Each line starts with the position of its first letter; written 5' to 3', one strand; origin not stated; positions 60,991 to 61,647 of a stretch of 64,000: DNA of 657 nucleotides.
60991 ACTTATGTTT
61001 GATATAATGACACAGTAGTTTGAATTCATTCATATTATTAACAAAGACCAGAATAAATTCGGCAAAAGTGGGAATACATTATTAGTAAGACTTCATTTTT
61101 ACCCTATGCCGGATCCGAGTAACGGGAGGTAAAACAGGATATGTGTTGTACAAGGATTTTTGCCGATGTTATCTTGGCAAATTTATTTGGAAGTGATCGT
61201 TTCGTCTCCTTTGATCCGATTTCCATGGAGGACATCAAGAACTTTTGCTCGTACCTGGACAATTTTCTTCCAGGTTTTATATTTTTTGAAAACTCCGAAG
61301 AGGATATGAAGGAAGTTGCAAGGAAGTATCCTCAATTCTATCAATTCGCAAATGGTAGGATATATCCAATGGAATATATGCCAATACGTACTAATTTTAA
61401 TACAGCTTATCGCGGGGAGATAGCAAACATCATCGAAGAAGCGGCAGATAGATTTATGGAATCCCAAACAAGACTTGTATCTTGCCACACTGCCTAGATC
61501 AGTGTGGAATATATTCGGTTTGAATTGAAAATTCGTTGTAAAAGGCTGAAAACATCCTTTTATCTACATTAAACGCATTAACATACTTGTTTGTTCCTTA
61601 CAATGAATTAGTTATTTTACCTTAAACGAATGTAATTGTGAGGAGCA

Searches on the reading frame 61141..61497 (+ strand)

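Call 18: search_protein_families(library=pfam, proteins=[window:61141-61497:+], max_evalue=0.01)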
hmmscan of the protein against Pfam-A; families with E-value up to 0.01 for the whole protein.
window:61141-61497:+ (118 aa): 1 family
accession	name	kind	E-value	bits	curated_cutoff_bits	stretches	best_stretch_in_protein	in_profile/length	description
PF10075.15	CSN8_PSD8_EIF3K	-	0.0077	16.6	23.7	0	61-101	54-94/144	CSN8/PSMD8/EIF3K family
